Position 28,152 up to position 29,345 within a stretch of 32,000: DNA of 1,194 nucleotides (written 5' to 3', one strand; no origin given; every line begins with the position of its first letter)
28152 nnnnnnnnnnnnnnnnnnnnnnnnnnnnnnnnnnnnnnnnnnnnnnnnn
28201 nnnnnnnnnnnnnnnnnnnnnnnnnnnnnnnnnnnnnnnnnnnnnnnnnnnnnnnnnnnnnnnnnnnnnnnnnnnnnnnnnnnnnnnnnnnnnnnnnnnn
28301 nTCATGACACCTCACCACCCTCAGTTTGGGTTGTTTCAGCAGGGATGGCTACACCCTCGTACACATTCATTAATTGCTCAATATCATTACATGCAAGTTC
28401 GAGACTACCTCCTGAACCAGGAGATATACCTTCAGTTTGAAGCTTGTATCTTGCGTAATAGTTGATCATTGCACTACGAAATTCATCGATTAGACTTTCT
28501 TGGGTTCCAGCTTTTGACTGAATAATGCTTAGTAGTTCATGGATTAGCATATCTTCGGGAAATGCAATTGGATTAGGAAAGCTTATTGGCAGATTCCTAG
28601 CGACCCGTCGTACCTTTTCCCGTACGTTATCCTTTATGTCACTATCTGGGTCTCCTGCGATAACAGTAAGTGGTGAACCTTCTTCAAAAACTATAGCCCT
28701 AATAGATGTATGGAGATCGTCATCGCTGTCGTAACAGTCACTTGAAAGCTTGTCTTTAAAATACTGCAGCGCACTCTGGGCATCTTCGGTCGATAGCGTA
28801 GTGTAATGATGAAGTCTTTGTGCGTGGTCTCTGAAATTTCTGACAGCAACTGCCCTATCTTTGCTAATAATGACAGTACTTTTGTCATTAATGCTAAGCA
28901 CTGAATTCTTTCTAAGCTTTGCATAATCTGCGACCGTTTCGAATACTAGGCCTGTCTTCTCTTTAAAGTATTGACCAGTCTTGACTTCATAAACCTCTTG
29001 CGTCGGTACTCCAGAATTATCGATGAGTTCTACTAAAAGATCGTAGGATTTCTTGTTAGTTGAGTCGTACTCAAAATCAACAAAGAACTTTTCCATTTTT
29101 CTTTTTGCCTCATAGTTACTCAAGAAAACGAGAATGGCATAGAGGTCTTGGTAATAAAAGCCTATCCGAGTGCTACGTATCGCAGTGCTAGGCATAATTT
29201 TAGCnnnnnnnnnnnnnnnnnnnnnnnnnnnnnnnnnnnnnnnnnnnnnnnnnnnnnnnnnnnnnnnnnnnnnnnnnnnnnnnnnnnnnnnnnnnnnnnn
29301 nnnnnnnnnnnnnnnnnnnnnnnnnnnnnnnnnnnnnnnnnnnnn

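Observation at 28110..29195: Two adjacent genes start with the same nuclease-like head (GFYYQ / GLDYQ ... acidic cluster ... E-x-K)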

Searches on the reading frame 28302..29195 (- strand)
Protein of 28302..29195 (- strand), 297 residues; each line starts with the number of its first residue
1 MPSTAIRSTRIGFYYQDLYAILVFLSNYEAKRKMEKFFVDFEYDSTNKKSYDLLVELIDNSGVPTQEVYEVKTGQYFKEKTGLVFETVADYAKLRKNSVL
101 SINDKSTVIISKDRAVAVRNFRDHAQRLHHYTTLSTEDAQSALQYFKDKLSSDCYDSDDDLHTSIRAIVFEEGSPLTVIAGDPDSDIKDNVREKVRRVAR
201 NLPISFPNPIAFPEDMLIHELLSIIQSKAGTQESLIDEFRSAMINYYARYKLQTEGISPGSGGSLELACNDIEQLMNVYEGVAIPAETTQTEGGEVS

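Call 3: search_protein_families(library=pfam, proteins=[window:28302-29195:-], max_evalue=0.1)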
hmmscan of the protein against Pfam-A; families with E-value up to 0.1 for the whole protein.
window:28302-29195:- (297 aa): 1 family
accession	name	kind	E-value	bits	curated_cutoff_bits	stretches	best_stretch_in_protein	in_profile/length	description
PF01633.27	Choline_kinase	-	0.041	13.7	29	1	33-85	180-235/300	Choline/ethanolamine kinase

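Call 4: search_protein_families(library=padloc, proteins=[window:28302-29195:-], max_evalue=0.1)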
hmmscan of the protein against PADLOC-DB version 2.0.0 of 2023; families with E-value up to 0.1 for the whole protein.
window:28302-29195:- (297 aa): 1 family
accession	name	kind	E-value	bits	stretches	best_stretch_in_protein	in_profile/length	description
PDLC03848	LmuA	-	4.4e-05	22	1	3-226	6-206/373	-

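Call 6: search_protein_families(library=ncbifam, proteins=[window:28302-29195:-], max_evalue=0.1)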
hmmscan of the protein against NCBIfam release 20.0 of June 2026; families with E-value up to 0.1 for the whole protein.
window:28302-29195:- (297 aa): 0 families

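Call 7: search_solved_structures(query=window:28302-29195:-, max_evalue=10, show_alignments=2)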
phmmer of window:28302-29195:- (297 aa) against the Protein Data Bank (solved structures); distinct sequences matched with E-value up to 10: 4.
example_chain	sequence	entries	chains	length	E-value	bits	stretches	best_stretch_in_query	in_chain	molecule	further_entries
4aqi_A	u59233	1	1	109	0.053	16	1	202-265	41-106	PROTEIN S100-A7A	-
8rd8_B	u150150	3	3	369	0.19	14.2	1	102-190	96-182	Methyl-accepting chemotaxis protein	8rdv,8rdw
9rkm_A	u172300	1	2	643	2.8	10.3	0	25-82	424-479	[FeFe]-hydrogenase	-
30jk_A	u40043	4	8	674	3.1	10.2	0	25-82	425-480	[FeFe]-hydrogenase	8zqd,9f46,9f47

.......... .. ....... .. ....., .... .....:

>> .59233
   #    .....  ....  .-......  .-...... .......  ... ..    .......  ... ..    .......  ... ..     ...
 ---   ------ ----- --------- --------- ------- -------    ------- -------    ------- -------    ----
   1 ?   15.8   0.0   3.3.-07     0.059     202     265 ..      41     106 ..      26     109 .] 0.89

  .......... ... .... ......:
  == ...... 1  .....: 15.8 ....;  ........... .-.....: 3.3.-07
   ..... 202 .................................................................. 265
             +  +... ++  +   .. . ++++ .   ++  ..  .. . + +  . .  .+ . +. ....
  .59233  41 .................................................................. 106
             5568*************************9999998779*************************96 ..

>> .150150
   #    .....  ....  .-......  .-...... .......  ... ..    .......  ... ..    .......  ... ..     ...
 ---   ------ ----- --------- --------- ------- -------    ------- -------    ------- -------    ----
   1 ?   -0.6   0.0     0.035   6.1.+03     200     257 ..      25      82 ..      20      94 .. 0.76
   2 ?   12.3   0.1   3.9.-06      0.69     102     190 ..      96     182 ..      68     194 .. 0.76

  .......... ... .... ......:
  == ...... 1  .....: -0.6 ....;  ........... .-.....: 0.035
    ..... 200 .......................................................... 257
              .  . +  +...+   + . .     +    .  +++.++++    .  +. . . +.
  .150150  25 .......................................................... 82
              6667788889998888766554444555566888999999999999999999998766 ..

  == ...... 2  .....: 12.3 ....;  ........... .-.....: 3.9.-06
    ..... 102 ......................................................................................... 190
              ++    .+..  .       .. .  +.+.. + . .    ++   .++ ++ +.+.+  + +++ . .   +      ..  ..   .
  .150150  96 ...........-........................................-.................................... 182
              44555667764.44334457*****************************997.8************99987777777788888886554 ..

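Call 8: find_homologous_proteins(query=window:28302-29195:-)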
Query window:28302-29195:- (297 aa): 3 proteins with E <= 0.001 among 896 candidates.
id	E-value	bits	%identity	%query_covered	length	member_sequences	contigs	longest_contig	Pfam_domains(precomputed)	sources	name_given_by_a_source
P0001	1.6e-190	649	99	100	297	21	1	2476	-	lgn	-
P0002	3.5e-171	586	88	100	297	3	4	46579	-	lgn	-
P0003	8.1e-158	542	83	100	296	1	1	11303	-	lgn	-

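Call 25: search_protein_families(library=pfam, alignment_id=A3, max_evalue=1)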
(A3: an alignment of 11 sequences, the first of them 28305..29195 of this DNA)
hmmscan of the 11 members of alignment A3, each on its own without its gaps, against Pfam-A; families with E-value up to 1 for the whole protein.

A. member 1, window:28305-29195:- (297 aa): 2 families
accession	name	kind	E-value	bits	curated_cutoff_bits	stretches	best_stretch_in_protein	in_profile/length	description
PF01633.27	Choline_kinase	-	0.041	13.7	29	1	33-85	180-235/300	Choline/ethanolamine kinase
PF14130.12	Cap4_nuclease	-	0.14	12.8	26.2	1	8-202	5-181/200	Cap4, dsDNA endonuclease domain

B. families by the number of members that match (of 11 scanned): 11 families
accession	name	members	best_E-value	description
PF14130.12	Cap4_nuclease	8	5.5e-07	Cap4, dsDNA endonuclease domain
PF01633.27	Choline_kinase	2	0.0078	Choline/ethanolamine kinase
PF03332.19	PMM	1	0.011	Eukaryotic phosphomannomutase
PF05676.18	NDUF_B7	1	0.018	NADH-ubiquinone oxidoreductase B18 subunit (NDUFB7)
PF18151.6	DUF5601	1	0.031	Domain of unknown function (DUF5601)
PF25473.1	MXRA7_helical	1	0.085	MXRA7 helical domain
PF19302.4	DUF5915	1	0.12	Domain of unknown function (DUF5915)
PF09984.15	sCache_4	1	0.15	Single cache domain 4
PF21907.4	SAM_CEP-1_C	1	0.15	CEP-1 C-terminal SAM domain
PF22780.1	HI0933_like_1st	1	0.23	HI0933-like protein barrel and H2TH domain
PF25151.1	TPR_Trm732_C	1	0.25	Trm732, C-terminal TPR repeats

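Call 27: find_homologous_proteins(query=A3, max_evalue=0.001)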
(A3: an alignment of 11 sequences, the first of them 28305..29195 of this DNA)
Query A3 (11 sequences) (297 aa, profile of the alignment): 5 proteins with E <= 0.001 among 4963 candidates.
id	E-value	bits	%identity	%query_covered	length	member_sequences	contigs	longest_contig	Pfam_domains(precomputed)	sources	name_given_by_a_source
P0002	3.6e-101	357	88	100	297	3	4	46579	-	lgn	-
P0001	6.2e-101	356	99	100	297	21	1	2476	-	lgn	-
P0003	6.6e-99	349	83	100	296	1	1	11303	-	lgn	-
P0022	3.2e-59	219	57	5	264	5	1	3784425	-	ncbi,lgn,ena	-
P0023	1.6e-32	131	25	26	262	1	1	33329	-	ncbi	ncbi:hypothetical protein ACFL6G_05950 [candidate division KSB1 bacterium]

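Call 28: search_solved_structures(query=A3, max_evalue=10, show_alignments=3)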
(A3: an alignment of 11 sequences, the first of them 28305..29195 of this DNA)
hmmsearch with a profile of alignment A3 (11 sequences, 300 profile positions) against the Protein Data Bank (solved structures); distinct sequences matched with E-value up to 10: 7.
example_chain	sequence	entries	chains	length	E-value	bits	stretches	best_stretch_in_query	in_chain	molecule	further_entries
6vm6_A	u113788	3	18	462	0.00018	24.3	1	3-134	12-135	SAVED domain-containing protein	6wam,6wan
6vm5_A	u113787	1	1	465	0.19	14.3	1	3-130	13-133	SAVED domain-containing protein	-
2g02_A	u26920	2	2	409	0.21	14.2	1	114-245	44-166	Nisin biosynthesis protein nisC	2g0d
1xqs_C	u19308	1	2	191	0.39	13.4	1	41-99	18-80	Heat shock 70 kDa protein 1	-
7mwr_B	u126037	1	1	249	0.57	12.8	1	75-229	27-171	LHD101B4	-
1ve0_A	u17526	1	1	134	0.77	12.4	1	60-119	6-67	hypothetical protein (ST2072)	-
6qbi_A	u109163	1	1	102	0.93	12.1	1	125-204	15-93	Surface protein, mlp lipoprotein family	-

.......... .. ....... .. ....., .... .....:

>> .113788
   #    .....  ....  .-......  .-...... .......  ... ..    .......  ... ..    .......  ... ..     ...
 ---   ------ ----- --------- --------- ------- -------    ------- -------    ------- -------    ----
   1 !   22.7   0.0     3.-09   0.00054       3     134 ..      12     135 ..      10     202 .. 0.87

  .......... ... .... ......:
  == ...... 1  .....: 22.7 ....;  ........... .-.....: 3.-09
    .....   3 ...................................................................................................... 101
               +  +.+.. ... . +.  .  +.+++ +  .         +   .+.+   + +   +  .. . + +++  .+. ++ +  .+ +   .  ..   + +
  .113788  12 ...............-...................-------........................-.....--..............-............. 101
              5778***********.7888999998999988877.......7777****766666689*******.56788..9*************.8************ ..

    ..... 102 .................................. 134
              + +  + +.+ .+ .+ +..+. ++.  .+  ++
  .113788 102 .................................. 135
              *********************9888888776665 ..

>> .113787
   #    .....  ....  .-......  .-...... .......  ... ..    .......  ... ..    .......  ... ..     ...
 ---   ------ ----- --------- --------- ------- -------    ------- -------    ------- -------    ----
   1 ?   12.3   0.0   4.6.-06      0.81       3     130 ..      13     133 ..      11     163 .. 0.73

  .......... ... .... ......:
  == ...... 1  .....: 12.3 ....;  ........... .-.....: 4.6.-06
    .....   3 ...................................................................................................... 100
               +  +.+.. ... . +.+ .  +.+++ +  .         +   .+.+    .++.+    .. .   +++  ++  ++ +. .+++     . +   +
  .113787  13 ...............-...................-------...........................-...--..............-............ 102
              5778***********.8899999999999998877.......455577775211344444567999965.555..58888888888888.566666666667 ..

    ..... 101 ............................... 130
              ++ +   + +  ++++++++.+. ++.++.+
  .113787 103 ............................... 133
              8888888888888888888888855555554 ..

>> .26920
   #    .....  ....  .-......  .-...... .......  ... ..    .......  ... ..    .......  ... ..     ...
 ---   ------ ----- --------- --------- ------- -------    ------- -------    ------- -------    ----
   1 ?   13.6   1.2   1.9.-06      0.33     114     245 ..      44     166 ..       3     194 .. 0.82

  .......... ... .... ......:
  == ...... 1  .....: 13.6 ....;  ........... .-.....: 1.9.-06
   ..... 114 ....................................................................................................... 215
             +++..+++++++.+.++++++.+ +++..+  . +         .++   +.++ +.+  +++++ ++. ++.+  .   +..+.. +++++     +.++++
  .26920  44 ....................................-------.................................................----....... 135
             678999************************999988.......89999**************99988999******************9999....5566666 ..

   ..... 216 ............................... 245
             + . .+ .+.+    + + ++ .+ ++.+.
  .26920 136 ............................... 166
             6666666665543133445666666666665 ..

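Call 42: search_protein_representatives(protein=window:28305-29195:-)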
Query: 297 residues. Proteins with E-value up to 0.001 (for the whole library): 46; up to 1e-10: 15; up to 1e-30: 6. The best 46 are listed.
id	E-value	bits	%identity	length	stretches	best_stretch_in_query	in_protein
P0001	5.0e-191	649.0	99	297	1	1-297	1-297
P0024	2.0e-64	233.9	42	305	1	5-287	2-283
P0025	7.7e-54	199.1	39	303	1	1-296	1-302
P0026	1.7e-47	178.3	36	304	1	1-297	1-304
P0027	1.9e-40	155.2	33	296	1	5-288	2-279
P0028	1.6e-33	132.5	33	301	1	6-281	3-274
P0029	1.0e-27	113.5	31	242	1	68-281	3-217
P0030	8.5e-16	74.4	29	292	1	3-255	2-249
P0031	4.7e-13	65.4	27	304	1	5-254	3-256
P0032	5.1e-13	65.3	29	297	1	5-248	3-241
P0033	6.9e-12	61.6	28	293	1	5-260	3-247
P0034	1.0e-11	61.0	28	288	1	4-251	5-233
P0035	1.5e-11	60.5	29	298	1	4-252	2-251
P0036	3.8e-11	59.1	29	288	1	7-258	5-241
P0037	9.6e-11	57.8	26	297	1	5-295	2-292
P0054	7.3e-06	41.8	22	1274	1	3-257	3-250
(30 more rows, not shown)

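Call 53: predict_structure(alignment_id=A6)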
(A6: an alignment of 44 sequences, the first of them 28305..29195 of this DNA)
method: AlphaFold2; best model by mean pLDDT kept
length: 297 residues; sequences in the alignment: 44
mean_pLDDT: 84.8   pTM: 0.83
mean pLDDT of the five models: 84.8, 83.5, 83.1, 81.8, 80.3
residues with pLDDT >= 90: 180; 70-90: 67; 50-70: 31; < 50: 19
segments of 3 or more residues with pLDDT < 50: 1-8, 177-183, 256-259
pLDDT, mean of each block of 10 residues (from residue 1): 42 85 96 96 92 95 94 78 88 92 90 73 90 93 95 94 92 61 70 94 87 95 95 97 95 58 76 93 71 60
secondary structure, 60 per line:
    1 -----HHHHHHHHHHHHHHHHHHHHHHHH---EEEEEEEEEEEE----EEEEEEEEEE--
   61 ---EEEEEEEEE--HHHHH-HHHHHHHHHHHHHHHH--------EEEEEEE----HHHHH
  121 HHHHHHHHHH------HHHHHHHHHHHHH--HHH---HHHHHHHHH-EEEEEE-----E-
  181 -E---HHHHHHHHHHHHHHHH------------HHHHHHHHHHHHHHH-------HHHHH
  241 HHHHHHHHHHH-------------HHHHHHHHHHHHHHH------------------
elements in order: H6-29 E33-44 E49-58 E64-72 H75-79 H81-96 E105-111 H116-130 H137-149 H158-166 E168-173 H186-201 H214-228 H236-251 H265-279

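Call 57: fold_search(model_id=the predicted structure, library=pdb)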
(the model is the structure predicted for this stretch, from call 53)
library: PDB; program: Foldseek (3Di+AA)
matches with E <= 10: 507; with E <= 0.001: 3
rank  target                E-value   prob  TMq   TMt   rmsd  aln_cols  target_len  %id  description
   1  9hr5_C                3.9e-06  1.00  0.50  0.40  12.5       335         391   13  Salmonella enterica Lamassu LmuA nuclease tetramer bound to DNA duplex (released 2025-10-01)
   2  9nxx_C                4.8e-04  1.00  0.33  0.29  13.6       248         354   10  LmuA_conformation 1 (released 2025-12-17)
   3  6wan_F                9.9e-04  1.00  0.48  0.36   4.9       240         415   10  Structure of Acinetobacter baumannii Cap4 SAVED/CARF-domain containing receptor with the cyclic trinucleotide 3'3'3'-c (released 2020-06-17)
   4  6wam_F                1.6e-03  1.00  0.47  0.35   5.0       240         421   10  Structure of Acinetobacter baumannii Cap4 SAVED/CARF-domain containing receptor (released 2020-06-17)
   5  6wam_E                1.9e-03  1.00  0.46  0.35  13.7       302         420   10  Structure of Acinetobacter baumannii Cap4 SAVED/CARF-domain containing receptor (released 2020-06-17)
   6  6wam_A                2.9e-03  1.00  0.49  0.35   4.6       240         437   11  Structure of Acinetobacter baumannii Cap4 SAVED/CARF-domain containing receptor (released 2020-06-17)
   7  9uxh_C                3.3e-03  1.00  0.40  0.33   8.1       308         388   12  type II Lamassu, LmuACB with DNA (released 2026-03-25)
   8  9nxx_A                3.6e-03  0.99  0.32  0.28  12.8       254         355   13  LmuA_conformation 1 (released 2025-12-17)
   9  9ny1_C                4.7e-03  0.99  0.34  0.30  13.1       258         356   13  LmuA_conformation 2_assymetric (released 2025-12-17)
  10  9uxl_C                8.3e-03  0.99  0.40  0.33   8.0       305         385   13  type II Lamassu, LmuACB from Vibrio cholerae O1 El (released 2026-03-25)
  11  4f0p_B                9.2e-03  0.97  0.23  0.16  17.6       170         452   10  MspJI Restriction Endonuclease - P31 Form (released 2012-08-08)
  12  4f0q_D                1.5e-02  0.99  0.25  0.18   6.5       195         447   10  MspJI Restriction Endonuclease - P21 Form (released 2012-08-08)
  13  9c1m_G                1.7e-02  1.00  0.44  0.32  11.1       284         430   13  HerA-DUF assembly 1 (released 2025-06-04)
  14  9hr5_B                2.3e-02  0.92  0.30  0.28  11.3       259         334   12  Salmonella enterica Lamassu LmuA nuclease tetramer bound to DNA duplex (released 2025-10-01)
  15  8dgc_B                3.9e-02  0.99  0.43  0.08   7.6       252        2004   10  Avs3 bound to phage PhiV-1 terminase (released 2022-08-03)
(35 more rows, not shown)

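Call 75: find_encoding_contigs(protein=P0054, flank=6000, max_places=2)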
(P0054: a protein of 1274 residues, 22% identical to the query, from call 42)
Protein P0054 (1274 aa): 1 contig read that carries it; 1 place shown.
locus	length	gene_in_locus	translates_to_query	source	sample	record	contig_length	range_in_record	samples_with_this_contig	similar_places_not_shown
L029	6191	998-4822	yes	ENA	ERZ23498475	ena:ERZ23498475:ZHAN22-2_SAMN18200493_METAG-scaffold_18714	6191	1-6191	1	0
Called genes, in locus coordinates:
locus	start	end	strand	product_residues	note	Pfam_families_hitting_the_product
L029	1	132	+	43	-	?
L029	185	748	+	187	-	-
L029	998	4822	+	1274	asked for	-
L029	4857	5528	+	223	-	PF08378:NERD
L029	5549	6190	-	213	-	?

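Call 76: find_encoding_contigs(protein=P0030, flank=6000, max_places=2)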
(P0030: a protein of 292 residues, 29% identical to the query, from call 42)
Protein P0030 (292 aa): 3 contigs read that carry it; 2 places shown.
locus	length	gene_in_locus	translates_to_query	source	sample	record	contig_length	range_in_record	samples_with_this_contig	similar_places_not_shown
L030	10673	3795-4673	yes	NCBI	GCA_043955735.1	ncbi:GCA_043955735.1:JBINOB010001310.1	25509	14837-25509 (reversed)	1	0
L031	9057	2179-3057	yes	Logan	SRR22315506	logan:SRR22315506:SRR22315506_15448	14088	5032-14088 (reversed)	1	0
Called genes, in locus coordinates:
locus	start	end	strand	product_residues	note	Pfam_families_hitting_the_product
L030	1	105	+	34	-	?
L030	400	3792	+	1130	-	PF20473:MmeI_Mtase (weak), PF07669:Eco57I, PF02384:N6_Mtase (weak), PF12950:TaqI_C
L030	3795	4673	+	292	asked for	-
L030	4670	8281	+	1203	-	-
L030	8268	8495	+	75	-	-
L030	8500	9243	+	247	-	PF12705:PDDEXK_1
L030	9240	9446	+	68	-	PF11680:DUF3276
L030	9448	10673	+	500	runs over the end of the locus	PF00570:HRDC, PF13742:tRNA_anti_2, PF01336:tRNA_anti-codon (weak), PF02601:Exonuc_VII_L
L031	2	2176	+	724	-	?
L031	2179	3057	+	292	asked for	-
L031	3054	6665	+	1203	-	-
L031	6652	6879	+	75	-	-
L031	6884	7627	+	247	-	PF12705:PDDEXK_1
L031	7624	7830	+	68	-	PF11680:DUF3276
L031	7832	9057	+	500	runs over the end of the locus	PF00570:HRDC, PF13742:tRNA_anti_2, PF01336:tRNA_anti-codon (weak), PF02601:Exonuc_VII_L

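Call 77: search_protein_families(library=phrogs, proteins=[window:28305-29195:-], max_evalue=0.01)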
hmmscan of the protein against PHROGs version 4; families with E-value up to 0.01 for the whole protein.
window:28305-29195:- (297 aa): 0 families

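Call 79: search_protein_families(library=padloc, alignment_id=A6, max_evalue=0.01)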
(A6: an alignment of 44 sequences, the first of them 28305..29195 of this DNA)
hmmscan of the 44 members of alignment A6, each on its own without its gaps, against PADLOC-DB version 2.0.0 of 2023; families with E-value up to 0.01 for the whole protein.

A. member 1, window:28305-29195:- (297 aa): 1 family
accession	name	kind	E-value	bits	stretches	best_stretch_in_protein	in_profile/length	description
PDLC03848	LmuA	-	4.4e-05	22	1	3-226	6-206/373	-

B. families by the number of members that match (of 44 scanned): 6 families
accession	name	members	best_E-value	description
PDLC03848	LmuA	16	1.3e-07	-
PDLC04659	PDC-M46A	3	1.3e-06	-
PDLC00735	Effector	1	0.00021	Endonuclease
PDLC01659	Csx20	1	0.00076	"CAS-I,CAS-III; associated"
PDLC00173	HamA1|HamA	1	0.0042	DUF1837 domain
PDLC04133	mad1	1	0.0057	mads_1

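Call 80: search_protein_families(library=pfam, alignment_id=A6, max_evalue=0.01)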
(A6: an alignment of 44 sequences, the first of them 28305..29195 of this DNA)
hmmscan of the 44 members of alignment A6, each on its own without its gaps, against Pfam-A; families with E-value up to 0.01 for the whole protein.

A. member 1, window:28305-29195:- (297 aa): 0 families

B. families by the number of members that match (of 44 scanned): 6 families
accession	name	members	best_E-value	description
PF14130.12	Cap4_nuclease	4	0.00051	Cap4, dsDNA endonuclease domain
PF03959.19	FSH1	1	0.0057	Serine hydrolase (FSH1)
PF23324.1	DUF7086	1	0.0059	Domain of unknown function (DUF7086)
PF18059.6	Csd3_N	1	0.0069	Csd3 N-terminal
PF18743.7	AHJR-like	1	0.0077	REase_AHJR-like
PF01633.27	Choline_kinase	1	0.0078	Choline/ethanolamine kinase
